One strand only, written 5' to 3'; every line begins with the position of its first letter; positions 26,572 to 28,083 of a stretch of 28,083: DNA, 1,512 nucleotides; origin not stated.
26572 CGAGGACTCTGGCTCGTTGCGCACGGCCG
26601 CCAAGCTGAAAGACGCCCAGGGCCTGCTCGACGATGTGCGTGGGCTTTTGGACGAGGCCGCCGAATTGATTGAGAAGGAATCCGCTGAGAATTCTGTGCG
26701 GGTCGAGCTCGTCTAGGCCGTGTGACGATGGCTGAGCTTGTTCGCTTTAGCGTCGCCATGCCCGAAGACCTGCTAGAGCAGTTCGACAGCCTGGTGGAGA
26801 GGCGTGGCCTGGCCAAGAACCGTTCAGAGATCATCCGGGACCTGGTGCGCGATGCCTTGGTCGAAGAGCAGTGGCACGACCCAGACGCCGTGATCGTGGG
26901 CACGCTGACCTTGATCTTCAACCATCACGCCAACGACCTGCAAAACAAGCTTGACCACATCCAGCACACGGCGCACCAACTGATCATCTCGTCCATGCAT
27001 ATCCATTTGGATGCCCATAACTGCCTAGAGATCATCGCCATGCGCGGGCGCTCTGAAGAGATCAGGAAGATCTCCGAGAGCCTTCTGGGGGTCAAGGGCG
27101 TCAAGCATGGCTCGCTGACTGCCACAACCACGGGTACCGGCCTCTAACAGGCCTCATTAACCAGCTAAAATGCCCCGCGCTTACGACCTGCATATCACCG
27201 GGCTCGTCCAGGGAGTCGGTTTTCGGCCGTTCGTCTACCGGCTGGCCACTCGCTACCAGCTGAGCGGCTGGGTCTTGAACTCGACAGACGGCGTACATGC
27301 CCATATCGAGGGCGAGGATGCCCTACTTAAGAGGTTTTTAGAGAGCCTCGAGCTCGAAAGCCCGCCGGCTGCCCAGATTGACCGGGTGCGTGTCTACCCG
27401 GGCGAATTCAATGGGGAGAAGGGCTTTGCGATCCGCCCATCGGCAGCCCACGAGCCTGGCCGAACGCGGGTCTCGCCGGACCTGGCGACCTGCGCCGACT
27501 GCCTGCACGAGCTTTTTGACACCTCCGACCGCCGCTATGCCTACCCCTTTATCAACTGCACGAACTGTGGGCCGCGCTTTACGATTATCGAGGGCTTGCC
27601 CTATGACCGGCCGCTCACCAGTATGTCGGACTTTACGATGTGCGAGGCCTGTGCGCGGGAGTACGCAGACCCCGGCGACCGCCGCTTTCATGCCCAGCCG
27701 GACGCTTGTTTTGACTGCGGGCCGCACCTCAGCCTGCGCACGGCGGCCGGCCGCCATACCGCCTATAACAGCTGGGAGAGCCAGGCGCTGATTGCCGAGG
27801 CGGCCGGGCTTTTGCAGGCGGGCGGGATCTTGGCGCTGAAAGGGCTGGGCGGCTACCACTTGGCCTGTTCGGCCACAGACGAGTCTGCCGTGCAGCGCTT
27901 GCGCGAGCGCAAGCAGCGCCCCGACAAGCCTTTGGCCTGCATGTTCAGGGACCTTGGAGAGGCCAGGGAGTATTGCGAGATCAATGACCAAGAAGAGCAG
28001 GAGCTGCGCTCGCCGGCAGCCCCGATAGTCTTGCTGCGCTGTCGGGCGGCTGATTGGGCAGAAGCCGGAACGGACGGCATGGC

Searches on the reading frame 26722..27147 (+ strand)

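Call 6: search_protein_families(library=pfam, proteins=[window:26722-27147:+])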
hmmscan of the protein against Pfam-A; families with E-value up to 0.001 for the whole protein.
window:26722-27147:+ (141 aa): 2 families
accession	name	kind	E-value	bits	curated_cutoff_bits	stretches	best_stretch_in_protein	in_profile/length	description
PF08753.17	NikR_C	-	1.6e-29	102.4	22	1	59-134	1-76/77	NikR C terminal nickel binding domain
PF01402.27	RHH_1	-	4.1e-09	36.5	20.5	1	8-46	1-37/39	Ribbon-helix-helix protein, copG family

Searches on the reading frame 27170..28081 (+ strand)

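Call 6: search_protein_families(library=pfam, proteins=[window:27170-28081:+])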
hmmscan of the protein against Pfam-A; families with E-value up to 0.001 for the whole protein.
window:27170-28081:+ (304 aa): 3 families
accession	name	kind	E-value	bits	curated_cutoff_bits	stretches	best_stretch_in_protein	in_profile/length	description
PF07503.17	zf-HYPF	-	7e-33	112.6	23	2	107-140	1-34/34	HypF finger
PF00708.24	Acylphosphatase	-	1.6e-21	76.8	22.5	1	6-88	2-85/85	Acylphosphatase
PF01300.24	Sua5_yciO_yrdC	-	2.1e-21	76.7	25.1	1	214-292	2-83/178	Telomere recombination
